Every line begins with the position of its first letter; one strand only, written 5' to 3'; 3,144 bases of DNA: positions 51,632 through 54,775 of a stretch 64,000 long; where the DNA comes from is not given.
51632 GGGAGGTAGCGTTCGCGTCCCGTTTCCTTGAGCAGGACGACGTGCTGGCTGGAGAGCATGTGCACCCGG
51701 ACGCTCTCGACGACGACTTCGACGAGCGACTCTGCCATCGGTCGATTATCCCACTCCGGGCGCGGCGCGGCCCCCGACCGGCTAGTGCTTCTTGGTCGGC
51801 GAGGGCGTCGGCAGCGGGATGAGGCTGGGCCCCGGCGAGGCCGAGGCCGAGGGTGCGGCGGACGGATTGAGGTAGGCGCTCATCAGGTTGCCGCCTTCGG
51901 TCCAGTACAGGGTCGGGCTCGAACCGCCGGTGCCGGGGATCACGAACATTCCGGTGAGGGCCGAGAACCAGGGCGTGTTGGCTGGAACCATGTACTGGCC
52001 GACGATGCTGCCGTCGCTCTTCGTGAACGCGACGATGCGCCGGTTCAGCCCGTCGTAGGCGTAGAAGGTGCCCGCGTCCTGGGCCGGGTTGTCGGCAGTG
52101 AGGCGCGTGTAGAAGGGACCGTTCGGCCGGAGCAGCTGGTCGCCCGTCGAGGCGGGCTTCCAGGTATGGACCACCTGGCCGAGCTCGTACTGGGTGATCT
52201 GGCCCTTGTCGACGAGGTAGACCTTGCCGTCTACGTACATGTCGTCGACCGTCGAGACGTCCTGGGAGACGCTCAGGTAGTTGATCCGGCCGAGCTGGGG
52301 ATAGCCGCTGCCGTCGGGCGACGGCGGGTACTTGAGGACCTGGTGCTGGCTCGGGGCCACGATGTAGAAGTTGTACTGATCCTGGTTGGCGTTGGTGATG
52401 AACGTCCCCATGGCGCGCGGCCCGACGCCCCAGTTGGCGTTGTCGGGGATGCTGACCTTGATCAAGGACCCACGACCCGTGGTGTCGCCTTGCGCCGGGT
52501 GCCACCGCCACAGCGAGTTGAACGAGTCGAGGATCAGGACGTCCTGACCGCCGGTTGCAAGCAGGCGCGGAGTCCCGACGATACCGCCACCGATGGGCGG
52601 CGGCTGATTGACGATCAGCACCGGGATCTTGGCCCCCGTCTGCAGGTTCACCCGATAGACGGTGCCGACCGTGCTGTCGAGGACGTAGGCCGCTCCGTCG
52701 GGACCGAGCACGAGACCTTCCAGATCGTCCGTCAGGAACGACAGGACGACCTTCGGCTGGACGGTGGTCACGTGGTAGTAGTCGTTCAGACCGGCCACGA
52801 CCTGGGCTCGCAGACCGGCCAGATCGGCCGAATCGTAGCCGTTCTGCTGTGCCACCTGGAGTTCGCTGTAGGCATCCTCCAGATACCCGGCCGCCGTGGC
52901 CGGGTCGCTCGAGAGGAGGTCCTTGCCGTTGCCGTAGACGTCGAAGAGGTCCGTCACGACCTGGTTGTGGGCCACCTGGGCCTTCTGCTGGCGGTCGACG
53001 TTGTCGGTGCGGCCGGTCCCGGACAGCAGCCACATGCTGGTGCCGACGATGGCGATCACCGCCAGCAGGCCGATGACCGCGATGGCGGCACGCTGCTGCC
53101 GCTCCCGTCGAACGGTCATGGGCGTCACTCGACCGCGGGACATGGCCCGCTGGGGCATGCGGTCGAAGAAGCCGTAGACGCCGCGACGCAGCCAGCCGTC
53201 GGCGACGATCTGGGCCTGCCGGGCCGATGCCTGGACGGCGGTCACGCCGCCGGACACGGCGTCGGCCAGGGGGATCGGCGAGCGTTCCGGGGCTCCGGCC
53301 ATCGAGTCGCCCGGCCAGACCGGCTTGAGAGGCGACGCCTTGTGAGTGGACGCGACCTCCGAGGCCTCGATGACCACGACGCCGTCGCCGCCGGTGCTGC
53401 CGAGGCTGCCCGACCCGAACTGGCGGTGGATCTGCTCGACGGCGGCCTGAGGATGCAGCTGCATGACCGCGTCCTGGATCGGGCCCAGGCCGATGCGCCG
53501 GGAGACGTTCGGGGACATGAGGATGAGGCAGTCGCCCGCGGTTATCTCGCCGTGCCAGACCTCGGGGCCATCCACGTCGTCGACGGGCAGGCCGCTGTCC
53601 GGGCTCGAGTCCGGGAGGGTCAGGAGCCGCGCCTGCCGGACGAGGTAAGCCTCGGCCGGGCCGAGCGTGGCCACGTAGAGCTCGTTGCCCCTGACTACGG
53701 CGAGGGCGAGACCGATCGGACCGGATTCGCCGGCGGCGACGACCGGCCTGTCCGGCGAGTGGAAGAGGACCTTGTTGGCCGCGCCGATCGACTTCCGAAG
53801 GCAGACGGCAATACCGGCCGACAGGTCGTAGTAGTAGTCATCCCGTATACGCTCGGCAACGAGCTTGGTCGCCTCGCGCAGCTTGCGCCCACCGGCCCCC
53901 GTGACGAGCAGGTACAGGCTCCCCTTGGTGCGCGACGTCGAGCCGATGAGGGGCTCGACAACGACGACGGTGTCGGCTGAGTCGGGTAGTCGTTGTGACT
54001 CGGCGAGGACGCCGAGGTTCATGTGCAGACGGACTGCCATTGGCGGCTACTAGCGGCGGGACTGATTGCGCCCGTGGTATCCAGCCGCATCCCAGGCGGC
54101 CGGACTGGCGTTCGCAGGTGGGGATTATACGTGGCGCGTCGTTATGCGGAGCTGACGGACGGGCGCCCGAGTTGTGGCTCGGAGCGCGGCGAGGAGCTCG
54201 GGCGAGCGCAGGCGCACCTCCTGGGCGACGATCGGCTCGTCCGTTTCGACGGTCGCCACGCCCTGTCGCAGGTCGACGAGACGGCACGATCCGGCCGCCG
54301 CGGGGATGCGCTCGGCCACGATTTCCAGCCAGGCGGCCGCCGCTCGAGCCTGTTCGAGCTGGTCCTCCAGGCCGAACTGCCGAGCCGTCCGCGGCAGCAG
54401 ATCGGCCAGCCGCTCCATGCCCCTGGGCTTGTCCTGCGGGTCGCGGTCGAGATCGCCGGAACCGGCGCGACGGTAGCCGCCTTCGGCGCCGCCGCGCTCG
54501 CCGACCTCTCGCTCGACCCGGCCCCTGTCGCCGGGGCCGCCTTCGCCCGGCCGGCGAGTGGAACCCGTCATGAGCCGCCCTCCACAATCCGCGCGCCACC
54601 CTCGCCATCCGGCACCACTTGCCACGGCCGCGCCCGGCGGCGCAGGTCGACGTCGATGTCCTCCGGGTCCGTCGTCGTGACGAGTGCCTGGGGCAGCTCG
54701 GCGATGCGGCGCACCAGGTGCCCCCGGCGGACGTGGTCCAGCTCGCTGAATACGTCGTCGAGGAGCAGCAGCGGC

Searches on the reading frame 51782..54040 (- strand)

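Call 17: search_protein_families(library=pfam, proteins=[window:51782-54040:-], max_evalue=0.001)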
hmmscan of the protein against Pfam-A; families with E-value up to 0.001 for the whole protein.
window:51782-54040:- (752 aa): 0 families

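Call 18: search_protein_families(library=ncbifam, proteins=[window:51782-54040:-], max_evalue=0.001)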
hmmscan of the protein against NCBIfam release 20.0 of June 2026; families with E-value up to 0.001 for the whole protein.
window:51782-54040:- (752 aa): 0 families

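Call 25: search_protein_families(library=pfam, proteins=[window:51782-54040:-], max_evalue=10)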
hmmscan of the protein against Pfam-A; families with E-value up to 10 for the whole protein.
window:51782-54040:- (752 aa): 1 family
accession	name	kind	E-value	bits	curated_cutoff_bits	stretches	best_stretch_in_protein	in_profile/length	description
PF00481.26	PP2C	-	0.26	11.4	20.3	1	27-137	21-130/255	Protein phosphatase 2C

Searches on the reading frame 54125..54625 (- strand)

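Call 73: search_protein_families(library=pfam, proteins=[window:54125-54625:-], max_evalue=0.0001)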
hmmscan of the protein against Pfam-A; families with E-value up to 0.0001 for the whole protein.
window:54125-54625:- (166 aa): 1 family
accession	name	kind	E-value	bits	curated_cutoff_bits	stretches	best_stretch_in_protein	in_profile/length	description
PF05258.17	DciA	-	3.4e-11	43.6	24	1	73-161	2-89/89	Dna[CI] antecedent, DciA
